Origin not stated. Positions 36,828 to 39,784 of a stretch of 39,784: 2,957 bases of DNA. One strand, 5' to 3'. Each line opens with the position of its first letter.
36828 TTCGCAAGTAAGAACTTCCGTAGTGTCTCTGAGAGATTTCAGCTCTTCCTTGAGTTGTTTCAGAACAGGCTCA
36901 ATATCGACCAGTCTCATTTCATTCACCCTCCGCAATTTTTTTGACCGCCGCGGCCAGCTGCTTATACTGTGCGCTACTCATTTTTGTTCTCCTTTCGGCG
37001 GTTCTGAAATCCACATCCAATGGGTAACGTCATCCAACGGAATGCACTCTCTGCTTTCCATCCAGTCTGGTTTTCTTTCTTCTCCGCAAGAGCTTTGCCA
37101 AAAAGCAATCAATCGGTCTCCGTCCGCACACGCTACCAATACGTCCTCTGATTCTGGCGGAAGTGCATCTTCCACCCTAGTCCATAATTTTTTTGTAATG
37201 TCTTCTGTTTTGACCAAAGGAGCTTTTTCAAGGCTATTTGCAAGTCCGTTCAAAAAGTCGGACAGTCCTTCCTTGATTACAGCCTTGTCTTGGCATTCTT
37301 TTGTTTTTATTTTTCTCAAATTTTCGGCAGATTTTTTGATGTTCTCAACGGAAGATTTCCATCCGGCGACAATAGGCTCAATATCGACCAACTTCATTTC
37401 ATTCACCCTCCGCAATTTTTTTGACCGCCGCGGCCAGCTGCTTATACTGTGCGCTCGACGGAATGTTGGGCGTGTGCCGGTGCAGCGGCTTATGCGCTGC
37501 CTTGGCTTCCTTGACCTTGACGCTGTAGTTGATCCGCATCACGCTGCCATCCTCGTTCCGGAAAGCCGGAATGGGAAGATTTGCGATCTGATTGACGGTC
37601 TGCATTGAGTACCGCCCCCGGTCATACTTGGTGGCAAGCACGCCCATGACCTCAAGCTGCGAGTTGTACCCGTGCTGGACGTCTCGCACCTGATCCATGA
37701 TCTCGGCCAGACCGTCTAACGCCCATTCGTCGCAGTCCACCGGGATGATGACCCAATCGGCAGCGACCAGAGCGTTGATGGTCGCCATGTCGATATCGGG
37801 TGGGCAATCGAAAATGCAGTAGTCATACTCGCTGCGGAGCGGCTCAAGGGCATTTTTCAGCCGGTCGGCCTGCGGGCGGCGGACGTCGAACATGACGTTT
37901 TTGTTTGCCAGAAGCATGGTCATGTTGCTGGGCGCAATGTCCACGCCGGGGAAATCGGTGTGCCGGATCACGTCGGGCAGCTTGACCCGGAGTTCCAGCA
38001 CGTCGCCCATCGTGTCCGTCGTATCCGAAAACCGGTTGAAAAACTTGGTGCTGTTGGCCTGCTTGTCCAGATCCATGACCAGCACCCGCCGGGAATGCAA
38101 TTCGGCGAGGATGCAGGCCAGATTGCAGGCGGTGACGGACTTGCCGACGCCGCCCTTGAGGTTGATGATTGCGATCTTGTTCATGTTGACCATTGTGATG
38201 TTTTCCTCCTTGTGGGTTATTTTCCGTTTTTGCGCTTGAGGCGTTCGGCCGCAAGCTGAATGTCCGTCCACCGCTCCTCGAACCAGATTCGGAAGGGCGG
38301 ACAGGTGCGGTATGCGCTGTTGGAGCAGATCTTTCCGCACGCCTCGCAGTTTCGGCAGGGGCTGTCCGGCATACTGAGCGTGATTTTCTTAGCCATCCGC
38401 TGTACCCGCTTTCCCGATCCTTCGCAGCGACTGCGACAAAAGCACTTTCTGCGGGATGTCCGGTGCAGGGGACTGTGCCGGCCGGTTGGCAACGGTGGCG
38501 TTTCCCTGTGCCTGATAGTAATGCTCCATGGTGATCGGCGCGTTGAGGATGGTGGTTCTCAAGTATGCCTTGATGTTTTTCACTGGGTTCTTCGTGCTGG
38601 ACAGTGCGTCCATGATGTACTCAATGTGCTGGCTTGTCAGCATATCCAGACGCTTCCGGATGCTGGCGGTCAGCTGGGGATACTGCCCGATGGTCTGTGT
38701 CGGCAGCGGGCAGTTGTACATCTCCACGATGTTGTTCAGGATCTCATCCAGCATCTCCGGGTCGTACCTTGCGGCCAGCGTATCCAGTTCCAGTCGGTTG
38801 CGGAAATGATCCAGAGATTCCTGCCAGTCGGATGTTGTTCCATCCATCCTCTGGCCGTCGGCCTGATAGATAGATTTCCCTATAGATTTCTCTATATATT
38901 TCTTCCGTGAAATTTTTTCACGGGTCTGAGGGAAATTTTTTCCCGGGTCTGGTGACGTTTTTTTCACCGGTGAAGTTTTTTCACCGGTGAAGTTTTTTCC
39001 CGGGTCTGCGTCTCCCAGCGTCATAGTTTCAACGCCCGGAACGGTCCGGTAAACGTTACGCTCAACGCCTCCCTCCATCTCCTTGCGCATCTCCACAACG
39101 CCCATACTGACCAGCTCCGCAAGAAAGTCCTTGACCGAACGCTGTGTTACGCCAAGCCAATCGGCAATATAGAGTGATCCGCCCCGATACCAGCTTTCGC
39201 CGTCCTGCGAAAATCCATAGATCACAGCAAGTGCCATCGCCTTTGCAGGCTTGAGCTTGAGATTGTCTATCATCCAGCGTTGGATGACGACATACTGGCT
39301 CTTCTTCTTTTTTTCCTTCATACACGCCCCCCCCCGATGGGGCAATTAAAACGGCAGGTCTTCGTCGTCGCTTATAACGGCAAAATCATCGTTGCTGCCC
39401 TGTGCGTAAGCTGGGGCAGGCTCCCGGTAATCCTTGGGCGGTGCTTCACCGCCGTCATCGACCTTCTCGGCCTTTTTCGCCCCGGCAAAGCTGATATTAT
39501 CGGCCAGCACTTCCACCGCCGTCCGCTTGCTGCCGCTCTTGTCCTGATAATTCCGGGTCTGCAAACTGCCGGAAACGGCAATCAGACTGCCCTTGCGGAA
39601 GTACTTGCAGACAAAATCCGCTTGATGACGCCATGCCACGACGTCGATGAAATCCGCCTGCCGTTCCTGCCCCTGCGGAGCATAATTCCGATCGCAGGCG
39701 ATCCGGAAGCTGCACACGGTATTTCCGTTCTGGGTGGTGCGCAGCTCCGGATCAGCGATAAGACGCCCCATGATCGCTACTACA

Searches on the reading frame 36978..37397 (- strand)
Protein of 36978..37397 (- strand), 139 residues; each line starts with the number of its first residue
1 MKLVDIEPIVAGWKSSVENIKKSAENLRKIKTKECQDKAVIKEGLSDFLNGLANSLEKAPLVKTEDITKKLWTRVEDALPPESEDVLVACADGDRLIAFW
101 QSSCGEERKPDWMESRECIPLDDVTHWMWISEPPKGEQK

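Call 38: search_protein_families(library=pfam, proteins=[window:36978-37397:-], max_evalue=0.01)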
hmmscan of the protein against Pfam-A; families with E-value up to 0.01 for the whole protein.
window:36978-37397:- (139 aa): 1 family
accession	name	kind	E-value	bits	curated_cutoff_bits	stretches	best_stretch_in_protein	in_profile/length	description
PF04448.17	DUF551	-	1.4e-05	26.3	22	1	72-135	2-68/68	Protein of unknown function (DUF551)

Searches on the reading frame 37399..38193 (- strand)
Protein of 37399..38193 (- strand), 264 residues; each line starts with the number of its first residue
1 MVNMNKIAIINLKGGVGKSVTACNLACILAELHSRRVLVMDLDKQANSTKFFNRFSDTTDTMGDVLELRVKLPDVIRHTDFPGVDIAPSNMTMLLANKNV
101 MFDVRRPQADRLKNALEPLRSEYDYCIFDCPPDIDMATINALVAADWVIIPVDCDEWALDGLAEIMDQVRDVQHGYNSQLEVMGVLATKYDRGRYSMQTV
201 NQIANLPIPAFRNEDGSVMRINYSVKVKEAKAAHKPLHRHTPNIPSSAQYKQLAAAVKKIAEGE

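Call 38: search_protein_families(library=pfam, proteins=[window:37399-38193:-], max_evalue=0.01)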
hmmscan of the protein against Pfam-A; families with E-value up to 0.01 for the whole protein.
window:37399-38193:- (264 aa): 7 families
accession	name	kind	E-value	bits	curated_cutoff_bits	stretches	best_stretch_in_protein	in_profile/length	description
PF13614.12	AAA_31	-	4e-46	157.6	27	1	5-182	2-177/177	AAA domain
PF01656.29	CbiA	-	3.1e-21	76.1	25.4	1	7-236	1-124/125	CobQ/CobB/MinD/ParA nucleotide binding domain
PF09140.17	MipZ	-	1.4e-10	41.4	20.7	1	7-171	3-148/262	ATPase MipZ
PF10609.15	ParA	-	1.7e-08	34.7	27.1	1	5-191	4-182/246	NUBPL iron-transfer P-loop NTPase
PF00142.24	Fer4_NifH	-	2.4e-08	34.2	25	1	7-54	3-48/271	4Fe-4S iron sulfur cluster binding proteins, NifH/frxC family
PF06564.18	CBP_BcsQ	-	5.1e-06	26.6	21.3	1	4-155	1-148/234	Cellulose biosynthesis protein BcsQ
PF02374.21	ArsA_ATPase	-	0.00045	20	24.3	1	7-54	3-49/305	Anion-transporting ATPase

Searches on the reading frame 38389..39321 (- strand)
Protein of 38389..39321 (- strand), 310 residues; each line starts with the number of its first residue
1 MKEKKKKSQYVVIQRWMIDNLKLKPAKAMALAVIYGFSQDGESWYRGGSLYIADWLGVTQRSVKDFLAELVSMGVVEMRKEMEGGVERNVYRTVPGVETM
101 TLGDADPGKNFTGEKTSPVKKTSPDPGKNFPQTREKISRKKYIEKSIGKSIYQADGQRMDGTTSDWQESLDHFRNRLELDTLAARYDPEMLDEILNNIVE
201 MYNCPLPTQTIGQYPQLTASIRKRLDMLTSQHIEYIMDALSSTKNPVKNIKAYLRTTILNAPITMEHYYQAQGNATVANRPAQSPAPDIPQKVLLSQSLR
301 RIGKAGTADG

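Call 38: search_protein_families(library=pfam, proteins=[window:38389-39321:-], max_evalue=0.01)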
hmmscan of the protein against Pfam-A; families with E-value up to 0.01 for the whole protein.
window:38389-39321:- (310 aa): 1 family
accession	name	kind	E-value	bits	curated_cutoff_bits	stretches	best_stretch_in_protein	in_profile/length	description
PF19481.4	DUF6017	-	2.7e-12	47.6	27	1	174-274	40-142/148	Family of unknown function (DUF6017)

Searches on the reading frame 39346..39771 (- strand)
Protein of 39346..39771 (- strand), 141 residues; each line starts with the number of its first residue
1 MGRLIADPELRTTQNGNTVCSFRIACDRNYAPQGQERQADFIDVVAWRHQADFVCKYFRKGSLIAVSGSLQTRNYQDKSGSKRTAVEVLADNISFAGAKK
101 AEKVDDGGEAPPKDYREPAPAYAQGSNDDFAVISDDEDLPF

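Call 38: search_protein_families(library=pfam, proteins=[window:39346-39771:-], max_evalue=0.01)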
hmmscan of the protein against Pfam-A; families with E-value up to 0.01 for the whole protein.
window:39346-39771:- (141 aa): 2 families
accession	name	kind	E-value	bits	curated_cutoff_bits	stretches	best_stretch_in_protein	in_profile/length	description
PF00436.31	SSB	-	3.7e-32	110.9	26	1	1-95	7-103/104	Single-strand binding protein family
PF01336.31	tRNA_anti-codon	-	0.0024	18.2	27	1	41-93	28-72/75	OB-fold nucleic acid binding domain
